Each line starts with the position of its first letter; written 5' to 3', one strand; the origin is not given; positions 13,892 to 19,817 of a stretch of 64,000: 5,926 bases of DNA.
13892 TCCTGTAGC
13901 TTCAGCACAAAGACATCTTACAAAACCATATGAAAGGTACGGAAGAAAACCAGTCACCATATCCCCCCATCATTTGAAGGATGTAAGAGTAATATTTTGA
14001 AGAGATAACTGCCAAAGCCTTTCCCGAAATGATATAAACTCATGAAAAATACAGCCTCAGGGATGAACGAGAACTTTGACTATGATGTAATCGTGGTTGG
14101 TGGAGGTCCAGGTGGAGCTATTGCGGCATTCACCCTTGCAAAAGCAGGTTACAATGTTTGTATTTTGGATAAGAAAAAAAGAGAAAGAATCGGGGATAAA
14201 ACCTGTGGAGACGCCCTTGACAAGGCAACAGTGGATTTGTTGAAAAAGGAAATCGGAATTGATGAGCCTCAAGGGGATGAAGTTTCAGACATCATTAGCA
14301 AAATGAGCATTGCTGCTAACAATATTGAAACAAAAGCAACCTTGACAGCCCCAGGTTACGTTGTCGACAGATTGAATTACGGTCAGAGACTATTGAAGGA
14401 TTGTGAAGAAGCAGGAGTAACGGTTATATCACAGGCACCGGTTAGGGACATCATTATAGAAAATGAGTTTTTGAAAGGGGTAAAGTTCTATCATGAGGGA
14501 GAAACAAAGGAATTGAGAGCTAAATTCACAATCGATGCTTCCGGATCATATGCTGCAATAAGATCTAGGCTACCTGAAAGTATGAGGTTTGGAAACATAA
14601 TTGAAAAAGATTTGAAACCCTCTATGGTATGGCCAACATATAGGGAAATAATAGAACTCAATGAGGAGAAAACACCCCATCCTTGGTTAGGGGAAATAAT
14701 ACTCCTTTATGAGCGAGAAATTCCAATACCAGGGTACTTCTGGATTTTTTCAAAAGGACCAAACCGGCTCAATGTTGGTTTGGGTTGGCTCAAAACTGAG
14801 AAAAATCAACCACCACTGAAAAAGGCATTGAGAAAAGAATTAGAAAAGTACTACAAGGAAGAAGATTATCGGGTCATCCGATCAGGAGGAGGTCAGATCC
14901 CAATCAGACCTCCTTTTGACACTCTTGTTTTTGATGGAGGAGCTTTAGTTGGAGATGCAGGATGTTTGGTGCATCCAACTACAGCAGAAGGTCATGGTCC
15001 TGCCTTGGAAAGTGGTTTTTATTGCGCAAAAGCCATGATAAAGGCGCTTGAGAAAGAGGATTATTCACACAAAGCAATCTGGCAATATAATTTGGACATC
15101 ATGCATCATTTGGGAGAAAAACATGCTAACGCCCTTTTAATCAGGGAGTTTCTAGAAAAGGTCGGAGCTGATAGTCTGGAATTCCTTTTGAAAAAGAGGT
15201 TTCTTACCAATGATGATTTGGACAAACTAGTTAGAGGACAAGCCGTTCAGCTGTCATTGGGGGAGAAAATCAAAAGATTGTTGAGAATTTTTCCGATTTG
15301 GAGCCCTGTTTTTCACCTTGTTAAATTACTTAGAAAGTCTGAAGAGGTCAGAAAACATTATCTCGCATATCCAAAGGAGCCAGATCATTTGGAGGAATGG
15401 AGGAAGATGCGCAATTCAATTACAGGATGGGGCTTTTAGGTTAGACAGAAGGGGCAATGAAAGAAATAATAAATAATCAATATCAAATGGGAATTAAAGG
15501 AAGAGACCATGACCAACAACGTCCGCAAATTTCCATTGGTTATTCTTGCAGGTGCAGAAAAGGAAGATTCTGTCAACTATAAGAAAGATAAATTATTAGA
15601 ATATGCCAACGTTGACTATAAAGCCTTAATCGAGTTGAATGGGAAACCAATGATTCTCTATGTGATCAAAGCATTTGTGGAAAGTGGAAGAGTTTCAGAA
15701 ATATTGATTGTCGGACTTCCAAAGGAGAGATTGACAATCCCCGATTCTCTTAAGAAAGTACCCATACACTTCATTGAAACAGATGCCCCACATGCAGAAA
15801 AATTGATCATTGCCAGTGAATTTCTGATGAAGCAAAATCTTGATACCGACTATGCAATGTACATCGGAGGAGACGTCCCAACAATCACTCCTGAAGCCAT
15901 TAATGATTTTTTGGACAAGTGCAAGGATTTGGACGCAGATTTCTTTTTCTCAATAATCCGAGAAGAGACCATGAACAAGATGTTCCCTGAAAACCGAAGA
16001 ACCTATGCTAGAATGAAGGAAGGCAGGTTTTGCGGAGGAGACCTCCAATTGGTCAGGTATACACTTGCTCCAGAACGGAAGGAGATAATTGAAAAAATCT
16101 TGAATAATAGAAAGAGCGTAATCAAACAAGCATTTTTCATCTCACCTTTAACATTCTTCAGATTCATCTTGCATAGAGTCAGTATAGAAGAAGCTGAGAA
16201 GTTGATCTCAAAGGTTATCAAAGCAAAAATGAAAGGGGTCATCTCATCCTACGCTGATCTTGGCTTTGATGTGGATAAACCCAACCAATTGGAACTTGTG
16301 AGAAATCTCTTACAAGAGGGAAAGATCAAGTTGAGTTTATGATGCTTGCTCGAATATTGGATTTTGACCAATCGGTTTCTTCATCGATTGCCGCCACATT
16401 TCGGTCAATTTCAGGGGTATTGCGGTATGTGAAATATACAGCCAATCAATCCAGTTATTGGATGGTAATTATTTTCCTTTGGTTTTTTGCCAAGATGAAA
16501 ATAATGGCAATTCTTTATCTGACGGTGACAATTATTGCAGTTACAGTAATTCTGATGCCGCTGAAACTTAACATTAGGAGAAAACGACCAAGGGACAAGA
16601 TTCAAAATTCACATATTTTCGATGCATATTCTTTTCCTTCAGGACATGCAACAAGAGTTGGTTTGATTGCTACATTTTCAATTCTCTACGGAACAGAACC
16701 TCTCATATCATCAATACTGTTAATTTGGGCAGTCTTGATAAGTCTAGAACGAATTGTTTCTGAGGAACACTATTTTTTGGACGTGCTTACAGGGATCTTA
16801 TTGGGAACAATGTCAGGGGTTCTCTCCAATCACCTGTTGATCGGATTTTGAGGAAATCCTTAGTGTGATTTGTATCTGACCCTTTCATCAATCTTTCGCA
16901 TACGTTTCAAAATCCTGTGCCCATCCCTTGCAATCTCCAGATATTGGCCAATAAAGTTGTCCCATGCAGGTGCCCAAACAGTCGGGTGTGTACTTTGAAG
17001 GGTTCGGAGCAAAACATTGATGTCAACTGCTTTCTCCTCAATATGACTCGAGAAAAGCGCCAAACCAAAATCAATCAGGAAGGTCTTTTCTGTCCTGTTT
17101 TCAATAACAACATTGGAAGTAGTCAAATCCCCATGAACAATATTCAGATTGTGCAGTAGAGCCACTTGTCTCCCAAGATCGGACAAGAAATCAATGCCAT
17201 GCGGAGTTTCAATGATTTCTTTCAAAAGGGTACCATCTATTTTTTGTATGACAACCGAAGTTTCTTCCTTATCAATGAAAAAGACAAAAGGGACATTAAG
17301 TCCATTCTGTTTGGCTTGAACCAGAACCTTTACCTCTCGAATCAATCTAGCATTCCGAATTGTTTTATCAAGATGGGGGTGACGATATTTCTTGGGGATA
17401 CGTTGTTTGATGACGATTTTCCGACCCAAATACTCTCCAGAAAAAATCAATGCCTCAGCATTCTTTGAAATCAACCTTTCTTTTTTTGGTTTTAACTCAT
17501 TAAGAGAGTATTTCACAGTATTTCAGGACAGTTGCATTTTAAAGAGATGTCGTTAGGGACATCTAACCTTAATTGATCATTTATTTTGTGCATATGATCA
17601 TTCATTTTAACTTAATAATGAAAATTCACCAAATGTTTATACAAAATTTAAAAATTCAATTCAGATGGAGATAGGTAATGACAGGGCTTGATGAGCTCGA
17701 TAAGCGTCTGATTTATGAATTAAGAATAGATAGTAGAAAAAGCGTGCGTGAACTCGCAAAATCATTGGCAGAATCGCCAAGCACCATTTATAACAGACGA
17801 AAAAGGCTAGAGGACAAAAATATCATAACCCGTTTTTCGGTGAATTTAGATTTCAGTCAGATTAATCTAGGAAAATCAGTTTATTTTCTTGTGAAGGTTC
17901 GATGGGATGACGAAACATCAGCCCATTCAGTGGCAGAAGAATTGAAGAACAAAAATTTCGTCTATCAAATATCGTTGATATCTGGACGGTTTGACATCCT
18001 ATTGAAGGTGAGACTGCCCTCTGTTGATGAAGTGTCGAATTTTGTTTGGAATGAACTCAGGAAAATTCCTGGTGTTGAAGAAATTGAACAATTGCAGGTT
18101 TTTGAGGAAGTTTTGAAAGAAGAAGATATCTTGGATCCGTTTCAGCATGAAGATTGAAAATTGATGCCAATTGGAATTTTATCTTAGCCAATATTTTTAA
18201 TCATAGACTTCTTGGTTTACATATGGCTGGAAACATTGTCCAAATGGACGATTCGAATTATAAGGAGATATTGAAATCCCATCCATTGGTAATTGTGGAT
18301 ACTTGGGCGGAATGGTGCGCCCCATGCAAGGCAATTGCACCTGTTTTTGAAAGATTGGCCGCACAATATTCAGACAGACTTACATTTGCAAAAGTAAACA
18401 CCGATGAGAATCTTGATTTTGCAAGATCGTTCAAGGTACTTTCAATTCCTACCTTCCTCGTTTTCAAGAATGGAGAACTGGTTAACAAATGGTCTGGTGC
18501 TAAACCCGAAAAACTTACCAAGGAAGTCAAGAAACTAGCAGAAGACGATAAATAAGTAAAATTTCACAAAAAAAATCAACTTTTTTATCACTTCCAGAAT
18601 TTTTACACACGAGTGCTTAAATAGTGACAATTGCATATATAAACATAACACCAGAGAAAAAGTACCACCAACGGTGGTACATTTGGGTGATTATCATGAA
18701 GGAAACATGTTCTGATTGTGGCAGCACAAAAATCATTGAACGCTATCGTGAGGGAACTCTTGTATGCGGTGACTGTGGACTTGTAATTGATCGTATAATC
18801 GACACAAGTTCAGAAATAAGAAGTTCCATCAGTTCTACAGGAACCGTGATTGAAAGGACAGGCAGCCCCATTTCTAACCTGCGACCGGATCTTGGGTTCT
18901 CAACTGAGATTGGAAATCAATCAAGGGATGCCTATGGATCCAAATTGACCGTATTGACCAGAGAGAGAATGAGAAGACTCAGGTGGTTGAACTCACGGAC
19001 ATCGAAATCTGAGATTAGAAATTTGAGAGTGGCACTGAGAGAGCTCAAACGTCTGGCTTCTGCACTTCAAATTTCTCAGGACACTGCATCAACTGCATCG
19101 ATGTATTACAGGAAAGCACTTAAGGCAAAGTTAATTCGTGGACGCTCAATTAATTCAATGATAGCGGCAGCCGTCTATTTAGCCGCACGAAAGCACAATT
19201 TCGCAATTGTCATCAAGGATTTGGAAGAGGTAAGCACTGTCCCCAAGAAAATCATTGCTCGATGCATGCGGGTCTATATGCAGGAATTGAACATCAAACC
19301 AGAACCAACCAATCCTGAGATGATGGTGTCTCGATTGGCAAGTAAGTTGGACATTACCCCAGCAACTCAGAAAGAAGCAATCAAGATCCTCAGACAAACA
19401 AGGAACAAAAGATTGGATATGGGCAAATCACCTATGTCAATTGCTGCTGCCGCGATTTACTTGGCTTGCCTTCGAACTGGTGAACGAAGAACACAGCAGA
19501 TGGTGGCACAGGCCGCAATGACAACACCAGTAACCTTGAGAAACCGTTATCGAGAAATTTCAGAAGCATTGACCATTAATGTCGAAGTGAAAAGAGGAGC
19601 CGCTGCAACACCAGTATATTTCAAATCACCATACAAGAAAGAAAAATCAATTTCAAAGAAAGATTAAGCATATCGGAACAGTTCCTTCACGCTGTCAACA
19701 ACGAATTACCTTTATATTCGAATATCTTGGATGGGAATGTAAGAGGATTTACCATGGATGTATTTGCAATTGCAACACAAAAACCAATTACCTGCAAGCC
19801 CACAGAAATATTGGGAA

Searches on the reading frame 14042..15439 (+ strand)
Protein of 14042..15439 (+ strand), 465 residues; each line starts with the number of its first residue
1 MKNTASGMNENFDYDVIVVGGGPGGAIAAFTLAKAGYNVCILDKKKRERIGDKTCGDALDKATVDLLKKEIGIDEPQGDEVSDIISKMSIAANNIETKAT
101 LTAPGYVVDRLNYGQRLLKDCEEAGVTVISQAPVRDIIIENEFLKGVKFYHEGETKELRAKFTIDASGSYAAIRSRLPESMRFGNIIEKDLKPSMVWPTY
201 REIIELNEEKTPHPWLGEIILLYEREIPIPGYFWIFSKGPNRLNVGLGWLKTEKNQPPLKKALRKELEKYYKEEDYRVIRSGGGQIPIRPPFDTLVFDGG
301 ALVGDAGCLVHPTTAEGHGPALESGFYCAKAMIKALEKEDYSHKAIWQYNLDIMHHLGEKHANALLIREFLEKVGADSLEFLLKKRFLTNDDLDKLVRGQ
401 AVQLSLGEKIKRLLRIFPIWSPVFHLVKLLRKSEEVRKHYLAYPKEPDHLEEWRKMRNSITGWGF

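Call 38: search_protein_families(library=pfam, proteins=[window:14042-15439:+], max_evalue=0.00001)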
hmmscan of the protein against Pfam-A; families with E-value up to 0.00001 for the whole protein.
window:14042-15439:+ (465 aa): 11 families
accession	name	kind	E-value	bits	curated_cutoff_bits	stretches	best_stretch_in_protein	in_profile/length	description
PF01266.30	DAO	-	8.2e-16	58.9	27.9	1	68-332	103-350/353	FAD dependent oxidoreductase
PF01494.25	FAD_binding_3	-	7.7e-14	52.1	22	1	13-182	1-172/349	FAD binding domain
PF01134.28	GIDA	-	2.5e-13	50.3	22.1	1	15-174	1-155/391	Glucose inhibited division protein A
PF12831.13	FAD_oxidored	-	1.3e-12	48.2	27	1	15-168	1-145/416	FAD dependent oxidoreductase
PF00890.30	FAD_binding_2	-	8.5e-11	42.1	20.4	1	15-47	1-33/414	FAD binding domain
PF04820.20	Trp_halogenase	-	1.5e-09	37.7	21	0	87-170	134-214/458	Tryptophan halogenase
PF22578.2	GGR_cat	-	1e-07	32.2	27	1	230-285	31-87/88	Geranylgeranyl reductase catalytic domain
PF05834.18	Lycopene_cycl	-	6.4e-07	29.2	23.4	0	15-170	1-142/380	Lycopene cyclase protein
PF03486.20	HI0933_like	-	8.4e-07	29.1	50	0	15-47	2-34/244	HI0933-like protein Rossmann domain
PF07992.20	Pyr_redox_2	-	1.1e-06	28.7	26.1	0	14-46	1-32/291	Pyridine nucleotide-disulphide oxidoreductase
PF13450.12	NAD_binding_8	-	3.3e-06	27.7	21.9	0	18-46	1-29/68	NAD(P)-binding Rossmann-like domain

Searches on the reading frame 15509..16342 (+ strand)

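Call 38: search_protein_families(library=pfam, proteins=[window:15509-16342:+], max_evalue=0.00001)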
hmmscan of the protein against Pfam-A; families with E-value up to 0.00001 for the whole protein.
window:15509-16342:+ (277 aa): 1 family
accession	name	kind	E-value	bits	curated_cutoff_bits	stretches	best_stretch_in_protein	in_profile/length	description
PF12804.13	NTP_transf_3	-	3.3e-10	40.8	27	1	38-154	16-127/160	MobA-like NTP transferase domain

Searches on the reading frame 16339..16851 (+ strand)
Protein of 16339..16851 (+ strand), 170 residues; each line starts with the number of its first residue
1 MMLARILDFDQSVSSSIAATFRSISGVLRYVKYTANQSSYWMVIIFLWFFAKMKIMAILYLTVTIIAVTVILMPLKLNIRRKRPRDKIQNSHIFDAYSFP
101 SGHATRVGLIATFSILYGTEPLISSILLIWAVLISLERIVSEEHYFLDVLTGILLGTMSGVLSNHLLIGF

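Call 38: search_protein_families(library=pfam, proteins=[window:16339-16851:+], max_evalue=0.00001)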
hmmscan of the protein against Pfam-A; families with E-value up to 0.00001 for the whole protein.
window:16339-16851:+ (170 aa): 2 families
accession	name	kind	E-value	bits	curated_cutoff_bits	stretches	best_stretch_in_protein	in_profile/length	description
PF01569.27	PAP2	-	7.4e-16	58.5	27.2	1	58-164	2-122/130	PAP2 superfamily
PF14378.12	PAP2_3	-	1.2e-06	28.9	27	0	77-159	104-187/190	PAP2 superfamily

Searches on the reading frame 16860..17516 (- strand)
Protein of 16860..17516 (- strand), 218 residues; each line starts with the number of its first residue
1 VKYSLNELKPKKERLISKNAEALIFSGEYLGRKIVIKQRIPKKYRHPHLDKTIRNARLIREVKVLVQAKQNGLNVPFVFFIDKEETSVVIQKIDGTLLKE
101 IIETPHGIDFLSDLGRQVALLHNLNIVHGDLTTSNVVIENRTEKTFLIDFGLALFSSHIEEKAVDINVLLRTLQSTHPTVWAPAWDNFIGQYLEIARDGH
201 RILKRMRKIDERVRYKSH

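Call 38: search_protein_families(library=pfam, proteins=[window:16860-17516:-], max_evalue=0.00001)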
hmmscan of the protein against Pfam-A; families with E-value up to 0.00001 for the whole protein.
window:16860-17516:- (218 aa): 3 families
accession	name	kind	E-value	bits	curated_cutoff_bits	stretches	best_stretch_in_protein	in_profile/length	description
PF00069.31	Pkinase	-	1.1e-08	35.2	31.7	1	47-157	34-149/263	Protein kinase domain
PF01163.29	RIO1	-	1.1e-07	32.1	22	1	46-158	43-156/187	RIO domain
PF06293.20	Kdo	-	5.6e-06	26.4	21.3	0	37-171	38-188/207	Lipopolysaccharide kinase (Kdo/WaaP) family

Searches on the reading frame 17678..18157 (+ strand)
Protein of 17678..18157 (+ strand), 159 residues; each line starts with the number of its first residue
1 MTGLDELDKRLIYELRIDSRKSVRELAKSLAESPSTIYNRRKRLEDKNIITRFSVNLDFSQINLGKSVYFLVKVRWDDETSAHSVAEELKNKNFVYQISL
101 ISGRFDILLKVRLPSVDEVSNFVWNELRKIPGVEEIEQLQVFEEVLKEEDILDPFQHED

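Call 38: search_protein_families(library=pfam, proteins=[window:17678-18157:+], max_evalue=0.00001)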
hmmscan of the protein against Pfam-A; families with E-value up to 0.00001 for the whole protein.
window:17678-18157:+ (159 aa): 3 families
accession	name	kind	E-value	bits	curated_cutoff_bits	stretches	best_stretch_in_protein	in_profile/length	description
PF01037.27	AsnC_trans_reg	-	4.3e-11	43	25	1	77-141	6-70/73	Lrp/AsnC ligand binding domain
PF13404.12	HTH_AsnC-type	-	1.3e-10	41.4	27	1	4-45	1-42/42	AsnC-type helix-turn-helix domain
PF13412.12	HTH_24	-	5.7e-07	29.4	21.9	1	4-51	1-48/48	Winged helix-turn-helix DNA-binding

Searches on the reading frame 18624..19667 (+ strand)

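Call 38: search_protein_families(library=pfam, proteins=[window:18624-19667:+], max_evalue=0.00001)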
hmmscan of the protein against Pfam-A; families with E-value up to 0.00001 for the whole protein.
window:18624-19667:+ (347 aa): 2 families
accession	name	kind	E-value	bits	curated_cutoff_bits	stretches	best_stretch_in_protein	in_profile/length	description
PF00382.24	TFIIB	-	8.1e-34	116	23.6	2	227-314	4-91/92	Transcription factor TFIIB repeat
PF08271.17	Zn_Ribbon_TF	-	8.6e-11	41.6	29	1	28-66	2-41/43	TFIIB zinc-binding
